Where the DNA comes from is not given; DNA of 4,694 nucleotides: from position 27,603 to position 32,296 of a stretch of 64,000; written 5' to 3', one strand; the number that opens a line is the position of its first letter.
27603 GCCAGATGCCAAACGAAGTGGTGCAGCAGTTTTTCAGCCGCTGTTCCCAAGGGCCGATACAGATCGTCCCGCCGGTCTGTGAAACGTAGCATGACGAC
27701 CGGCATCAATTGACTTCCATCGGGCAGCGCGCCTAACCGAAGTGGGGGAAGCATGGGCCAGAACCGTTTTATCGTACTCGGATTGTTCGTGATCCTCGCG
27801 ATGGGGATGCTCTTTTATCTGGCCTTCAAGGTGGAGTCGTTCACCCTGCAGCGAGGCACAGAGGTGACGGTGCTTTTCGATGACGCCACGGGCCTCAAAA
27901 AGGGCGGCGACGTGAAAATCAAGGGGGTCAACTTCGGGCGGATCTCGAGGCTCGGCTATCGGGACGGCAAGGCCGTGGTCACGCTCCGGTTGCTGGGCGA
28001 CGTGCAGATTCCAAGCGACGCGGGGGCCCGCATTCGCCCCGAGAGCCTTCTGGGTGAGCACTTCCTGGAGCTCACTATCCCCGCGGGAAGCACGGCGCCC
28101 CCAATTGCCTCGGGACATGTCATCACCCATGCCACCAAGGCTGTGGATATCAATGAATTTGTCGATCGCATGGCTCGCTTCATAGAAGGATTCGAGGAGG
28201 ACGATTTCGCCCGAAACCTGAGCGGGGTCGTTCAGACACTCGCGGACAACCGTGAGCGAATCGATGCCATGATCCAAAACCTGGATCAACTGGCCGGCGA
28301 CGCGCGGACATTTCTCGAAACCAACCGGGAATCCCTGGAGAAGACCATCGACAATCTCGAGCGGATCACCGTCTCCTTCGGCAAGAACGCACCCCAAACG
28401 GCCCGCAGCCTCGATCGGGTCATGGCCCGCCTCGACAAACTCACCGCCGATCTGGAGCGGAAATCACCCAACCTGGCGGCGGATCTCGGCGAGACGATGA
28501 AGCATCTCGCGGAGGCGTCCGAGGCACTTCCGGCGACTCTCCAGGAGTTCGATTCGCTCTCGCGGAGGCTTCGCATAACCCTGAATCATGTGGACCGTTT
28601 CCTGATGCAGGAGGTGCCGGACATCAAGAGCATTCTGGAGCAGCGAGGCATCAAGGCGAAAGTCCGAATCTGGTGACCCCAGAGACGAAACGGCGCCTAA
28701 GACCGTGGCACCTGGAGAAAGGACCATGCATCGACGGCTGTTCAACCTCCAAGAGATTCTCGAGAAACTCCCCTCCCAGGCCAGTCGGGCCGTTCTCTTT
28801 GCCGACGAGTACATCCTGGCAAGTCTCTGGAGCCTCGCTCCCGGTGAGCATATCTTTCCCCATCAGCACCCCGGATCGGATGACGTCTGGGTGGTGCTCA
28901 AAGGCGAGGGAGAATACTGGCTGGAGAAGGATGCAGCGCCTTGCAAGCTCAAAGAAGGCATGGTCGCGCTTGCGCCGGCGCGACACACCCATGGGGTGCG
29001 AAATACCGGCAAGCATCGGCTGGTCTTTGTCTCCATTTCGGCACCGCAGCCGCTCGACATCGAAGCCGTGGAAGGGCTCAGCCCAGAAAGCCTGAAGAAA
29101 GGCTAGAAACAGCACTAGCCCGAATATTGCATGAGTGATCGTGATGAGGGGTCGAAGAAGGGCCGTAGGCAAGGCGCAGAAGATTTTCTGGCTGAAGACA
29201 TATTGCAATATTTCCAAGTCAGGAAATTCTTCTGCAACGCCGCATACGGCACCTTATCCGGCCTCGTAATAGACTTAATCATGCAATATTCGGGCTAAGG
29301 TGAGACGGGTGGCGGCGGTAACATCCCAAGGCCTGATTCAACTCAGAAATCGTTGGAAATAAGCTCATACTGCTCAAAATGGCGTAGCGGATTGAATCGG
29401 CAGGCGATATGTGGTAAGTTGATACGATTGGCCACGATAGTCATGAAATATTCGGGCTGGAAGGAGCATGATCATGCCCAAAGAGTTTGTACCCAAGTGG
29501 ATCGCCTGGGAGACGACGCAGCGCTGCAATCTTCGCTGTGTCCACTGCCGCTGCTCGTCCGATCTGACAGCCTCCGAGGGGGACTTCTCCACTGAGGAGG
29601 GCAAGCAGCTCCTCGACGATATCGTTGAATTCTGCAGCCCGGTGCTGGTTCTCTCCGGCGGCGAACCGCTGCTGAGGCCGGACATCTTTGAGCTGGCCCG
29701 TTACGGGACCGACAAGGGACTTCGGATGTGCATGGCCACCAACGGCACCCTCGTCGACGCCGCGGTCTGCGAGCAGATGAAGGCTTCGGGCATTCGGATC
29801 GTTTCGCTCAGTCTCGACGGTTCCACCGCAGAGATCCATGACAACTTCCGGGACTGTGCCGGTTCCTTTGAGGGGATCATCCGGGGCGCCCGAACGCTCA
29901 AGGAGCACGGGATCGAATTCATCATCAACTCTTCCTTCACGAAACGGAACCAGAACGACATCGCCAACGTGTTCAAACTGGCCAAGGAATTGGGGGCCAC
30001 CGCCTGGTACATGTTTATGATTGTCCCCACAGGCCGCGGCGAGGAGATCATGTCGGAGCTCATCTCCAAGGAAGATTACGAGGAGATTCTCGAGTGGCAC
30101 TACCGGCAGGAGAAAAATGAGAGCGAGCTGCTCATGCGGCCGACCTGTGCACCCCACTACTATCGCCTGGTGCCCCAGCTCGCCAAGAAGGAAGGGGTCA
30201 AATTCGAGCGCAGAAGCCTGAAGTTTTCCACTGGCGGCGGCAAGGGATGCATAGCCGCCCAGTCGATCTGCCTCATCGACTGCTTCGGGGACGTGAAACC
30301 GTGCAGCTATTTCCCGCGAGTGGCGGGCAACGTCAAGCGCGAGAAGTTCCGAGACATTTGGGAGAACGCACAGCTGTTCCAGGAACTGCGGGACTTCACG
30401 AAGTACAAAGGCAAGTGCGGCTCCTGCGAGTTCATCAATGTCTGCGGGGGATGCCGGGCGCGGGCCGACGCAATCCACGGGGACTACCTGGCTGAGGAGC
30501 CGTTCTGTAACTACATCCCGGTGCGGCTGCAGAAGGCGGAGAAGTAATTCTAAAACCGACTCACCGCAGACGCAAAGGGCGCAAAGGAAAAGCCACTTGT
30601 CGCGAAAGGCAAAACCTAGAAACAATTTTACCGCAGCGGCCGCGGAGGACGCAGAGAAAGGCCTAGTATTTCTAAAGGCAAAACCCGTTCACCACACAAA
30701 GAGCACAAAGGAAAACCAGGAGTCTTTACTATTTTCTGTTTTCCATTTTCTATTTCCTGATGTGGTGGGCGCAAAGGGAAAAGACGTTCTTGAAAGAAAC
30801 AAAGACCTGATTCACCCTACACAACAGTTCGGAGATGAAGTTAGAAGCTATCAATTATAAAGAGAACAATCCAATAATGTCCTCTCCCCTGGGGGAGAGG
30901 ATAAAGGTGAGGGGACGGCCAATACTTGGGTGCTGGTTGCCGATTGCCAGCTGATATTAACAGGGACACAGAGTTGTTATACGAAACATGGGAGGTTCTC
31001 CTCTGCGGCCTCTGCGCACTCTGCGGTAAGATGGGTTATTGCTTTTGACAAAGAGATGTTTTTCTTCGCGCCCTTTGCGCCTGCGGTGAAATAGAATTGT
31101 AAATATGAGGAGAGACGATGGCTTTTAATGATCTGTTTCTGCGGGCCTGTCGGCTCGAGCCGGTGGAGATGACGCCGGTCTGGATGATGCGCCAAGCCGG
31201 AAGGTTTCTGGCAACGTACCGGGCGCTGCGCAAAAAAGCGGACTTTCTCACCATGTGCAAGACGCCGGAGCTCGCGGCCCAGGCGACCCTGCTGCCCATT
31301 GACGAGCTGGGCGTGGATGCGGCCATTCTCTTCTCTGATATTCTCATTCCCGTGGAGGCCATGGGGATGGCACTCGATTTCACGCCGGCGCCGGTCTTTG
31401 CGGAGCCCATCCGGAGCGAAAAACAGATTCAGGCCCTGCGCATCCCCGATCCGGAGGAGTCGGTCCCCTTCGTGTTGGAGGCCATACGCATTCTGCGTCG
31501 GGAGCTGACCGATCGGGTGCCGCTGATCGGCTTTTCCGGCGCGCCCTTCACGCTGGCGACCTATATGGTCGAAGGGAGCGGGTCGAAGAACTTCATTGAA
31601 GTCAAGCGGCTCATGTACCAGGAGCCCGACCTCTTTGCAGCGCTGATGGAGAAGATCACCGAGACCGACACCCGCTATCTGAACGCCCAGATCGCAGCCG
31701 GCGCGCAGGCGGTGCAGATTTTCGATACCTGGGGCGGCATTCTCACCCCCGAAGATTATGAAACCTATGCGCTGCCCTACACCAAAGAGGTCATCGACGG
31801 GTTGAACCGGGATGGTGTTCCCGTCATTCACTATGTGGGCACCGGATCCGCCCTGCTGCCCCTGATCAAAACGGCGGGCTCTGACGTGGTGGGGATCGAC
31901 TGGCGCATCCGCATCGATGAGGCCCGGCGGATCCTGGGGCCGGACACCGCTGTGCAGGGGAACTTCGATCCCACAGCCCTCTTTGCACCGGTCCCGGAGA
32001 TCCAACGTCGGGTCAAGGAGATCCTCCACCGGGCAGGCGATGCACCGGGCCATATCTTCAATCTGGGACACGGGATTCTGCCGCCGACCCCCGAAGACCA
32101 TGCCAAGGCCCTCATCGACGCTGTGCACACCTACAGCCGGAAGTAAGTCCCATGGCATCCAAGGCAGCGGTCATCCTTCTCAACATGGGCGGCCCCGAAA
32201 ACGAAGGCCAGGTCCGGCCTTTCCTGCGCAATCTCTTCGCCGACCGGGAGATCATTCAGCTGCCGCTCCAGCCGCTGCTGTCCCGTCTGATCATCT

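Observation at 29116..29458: MITE-like 182-bp palindromic element with perfect 18-bp TIRs, plus a solo TIR abutting the ahbD RBS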

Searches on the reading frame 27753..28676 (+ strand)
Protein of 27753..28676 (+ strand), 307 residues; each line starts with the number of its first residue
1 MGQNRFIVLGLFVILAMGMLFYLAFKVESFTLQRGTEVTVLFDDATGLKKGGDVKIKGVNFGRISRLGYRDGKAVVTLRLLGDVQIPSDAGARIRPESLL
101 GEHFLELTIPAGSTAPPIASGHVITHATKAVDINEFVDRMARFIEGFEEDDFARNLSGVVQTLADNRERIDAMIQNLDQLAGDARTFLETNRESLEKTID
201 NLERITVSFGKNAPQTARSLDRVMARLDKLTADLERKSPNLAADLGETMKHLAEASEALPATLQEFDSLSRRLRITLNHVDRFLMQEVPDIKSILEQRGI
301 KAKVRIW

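Call 63: search_protein_families(library=ncbifam, proteins=[window:27753-28676:+])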
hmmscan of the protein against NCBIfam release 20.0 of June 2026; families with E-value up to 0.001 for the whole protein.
window:27753-28676:+ (307 aa): 6 families
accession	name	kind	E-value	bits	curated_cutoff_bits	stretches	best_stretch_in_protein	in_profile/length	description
TIGR00996.1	Mtu_fam_mce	paralog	2.7e-40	138.4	140.5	1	8-281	7-272/291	MCE family protein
TIGR04430.1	OM_asym_MlaD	equivalog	1.4e-22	80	135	1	7-140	7-143/146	outer membrane lipid asymmetry maintenance protein MlaD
NF047463.1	CllEntPrLepto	equivalog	8e-08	32.1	400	1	4-67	4-68/250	mammalian cell entry protein Mce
NF008070.2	PRK10807.1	equivalog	1.1e-05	24.4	525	0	132-235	413-513/542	intermembrane transport protein PqiB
NF043058.1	T4SS_LegC2C7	subfamily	4.9e-05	22.4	350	1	133-283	106-253/348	LegC2/C7 family Dot/Icm T4SS effector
NF047515.1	SpiroCoCo_C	equivalog_domain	0.00013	21.3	125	1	156-290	154-268/313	SpiroCoCo family coiled-coil protein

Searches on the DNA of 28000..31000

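Call 37: search_rna_families(source=window, start=28000, end=31000, threshold=evalue, max_evalue=1)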
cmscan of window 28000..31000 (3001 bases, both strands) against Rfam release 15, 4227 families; matches with E-value up to 1: 0.
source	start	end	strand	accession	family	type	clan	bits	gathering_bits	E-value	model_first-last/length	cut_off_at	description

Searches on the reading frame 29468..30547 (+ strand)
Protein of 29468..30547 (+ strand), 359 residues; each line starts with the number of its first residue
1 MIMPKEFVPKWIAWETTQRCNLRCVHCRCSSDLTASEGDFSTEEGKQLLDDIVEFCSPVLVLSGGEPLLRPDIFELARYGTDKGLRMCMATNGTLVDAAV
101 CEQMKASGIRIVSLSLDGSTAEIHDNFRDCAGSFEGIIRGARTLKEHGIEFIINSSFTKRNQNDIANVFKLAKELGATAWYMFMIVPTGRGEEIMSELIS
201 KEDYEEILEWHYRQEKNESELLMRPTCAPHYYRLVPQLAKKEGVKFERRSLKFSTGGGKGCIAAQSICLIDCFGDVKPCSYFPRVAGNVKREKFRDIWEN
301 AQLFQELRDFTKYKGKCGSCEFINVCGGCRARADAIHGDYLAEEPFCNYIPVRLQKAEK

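Call 47: find_related_loci(query=window:29468-30547:+, collection=genome_contigs, flank=1500)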
Query window:29468-30547:+ (359 aa) in genome_contigs; peptide patterns used: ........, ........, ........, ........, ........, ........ (x = any residue, [..] = any of these).
599 stretches matched a pattern (row limit reached: there are more); 557 encode a relative of the query (tblastn E <= 1e-3); the best 80 are kept; 80 distinct loci.
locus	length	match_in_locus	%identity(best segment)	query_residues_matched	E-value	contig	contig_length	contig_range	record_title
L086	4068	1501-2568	88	3-358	0e+0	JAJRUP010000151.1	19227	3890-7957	MAG: bacterium isolate Dive96_bin10.193 k141_2872055, whole genome shotgun sequence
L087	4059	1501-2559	86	3-355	0e+0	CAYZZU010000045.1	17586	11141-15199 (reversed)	MAG TPA_asm: uncultured Nitrospirota bacterium isolate binchicken_co172_212 genome assembly, contig: NODE_2608_length_17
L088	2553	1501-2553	87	2-352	0e+0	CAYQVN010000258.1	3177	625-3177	MAG TPA_asm: uncultured Nitrospirota bacterium isolate binchicken_co275_510 genome assembly, contig: NODE_67864_length_3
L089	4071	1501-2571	76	3-359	0e+0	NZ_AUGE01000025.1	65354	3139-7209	Citrifermentans bremense R1 K419DRAFT_scaffold00023.23_C, whole genome shotgun sequence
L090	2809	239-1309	76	2-358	0e+0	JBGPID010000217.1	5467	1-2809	MAG: Geobacteraceae bacterium isolate OBJ_0618_7090110_342 k141_9442991_length_5467_cov_36.8994, whole genome shotgun se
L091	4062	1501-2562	77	3-356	0e+0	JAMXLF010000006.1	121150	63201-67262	MAG: Geobacteraceae bacterium isolate Bin.003_Forest k127_1071212, whole genome shotgun sequence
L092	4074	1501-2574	77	3-359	0e+0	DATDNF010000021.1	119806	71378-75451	MAG TPA_asm: Geobacteraceae bacterium isolate SMAG_U430 k141_1250785, whole genome shotgun sequence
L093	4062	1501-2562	77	3-356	0e+0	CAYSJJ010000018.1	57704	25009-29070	MAG TPA_asm: uncultured Geobacter sp. isolate binchicken_co158_41 genome assembly, contig: NODE_468_length_57704_cov_7.2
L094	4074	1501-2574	76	2-359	0e+0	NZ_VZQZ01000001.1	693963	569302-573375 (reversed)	Oryzomonas japonica strain Red96 contig1, whole genome shotgun sequence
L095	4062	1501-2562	76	3-356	0e+0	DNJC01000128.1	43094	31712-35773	MAG TPA_asm: Geobacter sp. isolate UBA9964 contig_2809, whole genome shotgun sequence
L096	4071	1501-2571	74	3-359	0e+0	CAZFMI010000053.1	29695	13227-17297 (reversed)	MAG TPA_asm: uncultured Geomonas sp. isolate binchicken_co220_123 genome assembly, contig: NODE_905_length_29695_cov_13.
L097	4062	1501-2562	77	3-356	0e+0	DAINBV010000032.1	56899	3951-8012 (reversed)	MAG TPA_asm: Geobacteraceae bacterium isolate CTOTU26084 NODE_134_length_56899_cov_7.041183, whole genome shotgun sequen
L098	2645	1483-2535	77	3-353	0e+0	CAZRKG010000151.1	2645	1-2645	MAG TPA_asm: uncultured Geobacter sp. isolate SRP192927_co2_232 genome assembly, contig: NODE_104564_length_2645_cov_6.0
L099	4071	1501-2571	75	2-358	0e+0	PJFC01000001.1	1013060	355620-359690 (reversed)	MAG: Geobacter sp. isolate H2geo H2geo_contig_1, whole genome shotgun sequence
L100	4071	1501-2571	74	2-358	0e+0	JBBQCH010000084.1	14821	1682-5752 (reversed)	MAG: Geobacterales bacterium isolate Co_metawrap_1265 Cmw_1265_k141_11333756_length_14821_cov_10.9946, whole genome shot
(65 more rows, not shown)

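Call 63: search_protein_families(library=ncbifam, proteins=[window:29468-30547:+])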
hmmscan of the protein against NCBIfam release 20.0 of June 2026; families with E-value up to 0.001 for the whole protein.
window:29468-30547:+ (359 aa): 71 families (the best 25 are shown)
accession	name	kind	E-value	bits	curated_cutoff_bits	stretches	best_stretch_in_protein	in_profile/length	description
TIGR04545.1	rSAM_ahbD_hemeb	equivalog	2.2e-134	448.2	500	1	12-351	2-339/339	heme b synthase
TIGR04055.1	rSAM_NirJ2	equivalog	2.1e-95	320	500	1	12-349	2-324/326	putative heme d1 biosynthesis radical SAM protein NirJ2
TIGR04053.2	TIGR04053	equivalog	2.8e-91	306.5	395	1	8-351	6-366/366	TIGR04053 family radical SAM/SPASM domain-containing protein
TIGR04054.1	rSAM_NirJ1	equivalog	4.2e-66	223.2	650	1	12-348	38-381/387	putative heme d1 biosynthesis radical SAM protein NirJ1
TIGR04546.1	rSAM_ahbC_deAc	equivalog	1e-62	212.2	650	1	12-348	41-384/390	12,18-didecarboxysiroheme deacetylase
TIGR04051.1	rSAM_NirJ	equivalog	2.3e-59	201.2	515.45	1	12-348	4-347/354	heme d1 biosynthesis radical SAM protein NirJ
TIGR04347.1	pseudo_SAM_Halo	equivalog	2.6e-54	185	525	1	12-348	40-384/390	TIGR04347 family pseudo-SAM/SPASM protein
TIGR03962.1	mycofact_rSAM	equivalog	1.1e-48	166.2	265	2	9-215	11-216/339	mycofactocin radical SAM maturase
TIGR04303.1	GeoRSP_rSAM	equivalog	2.6e-43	148.8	400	2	9-185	4-177/325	GeoRSP system radical SAM/SPASM protein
NF050035.1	rSAM_WgK_link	exception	3.6e-39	134.8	650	1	9-349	8-363/367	radical SAM/SPASM peptide maturase WgkB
NF045574.1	sacti_mat_StsB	exception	6.3e-37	127.5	625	2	15-192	101-276/466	StsB family radical SAM/SPASM domain sactipeptide maturase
TIGR03913.1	rad_SAM_trio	equivalog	1.8e-35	122.3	591.75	1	5-357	14-362/477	GDL motif peptide-associated radical SAM/SPASM maturase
TIGR04133.1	rSAM_w_lipo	hypoth_equivalog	6.3e-35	120.7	425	1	11-329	25-330/350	TIGR04133 family radical SAM/SPASM protein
TIGR04251.1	SCM_rSAM_ScmF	equivalog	1.1e-34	120.4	400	1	15-348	9-340/353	SynChlorMet cassette radical SAM/SPASM protein ScmF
TIGR04340.1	rSAM_ACGX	hypoth_equivalog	1.8e-34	119.5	400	1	13-347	6-337/341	radical SAM/SPASM domain protein, ACGX system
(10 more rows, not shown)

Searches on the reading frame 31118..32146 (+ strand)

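Call 63: search_protein_families(library=ncbifam, proteins=[window:31118-32146:+])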
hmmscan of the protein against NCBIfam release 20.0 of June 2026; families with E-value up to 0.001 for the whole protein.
window:31118-32146:+ (342 aa): 5 families
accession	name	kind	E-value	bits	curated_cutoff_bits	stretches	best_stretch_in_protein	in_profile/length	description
TIGR01464.1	hemE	equivalog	1e-123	412.7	302.95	1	7-337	2-337/338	uroporphyrinogen decarboxylase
TIGR01463.1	mtaA_cmuA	subfamily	6.2e-35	121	235.4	1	48-338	47-337/340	MtaA/CmuA family methyltransferase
NF004889.0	PRK06252.1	subfamily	2.1e-30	105.9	244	1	73-340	73-337/340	methylcobalamin:coenzyme M methyltransferase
NF041608.1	methylcob_mtaseMtbA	equivalog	3.9e-23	82.1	600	1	113-338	118-336/339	methylcobamide:CoM methyltransferase MtbA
NF040654.1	MtaA_Meth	equivalog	7.5e-23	81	400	1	80-339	77-335/337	methylcobamide:CoM methyltransferase MtaA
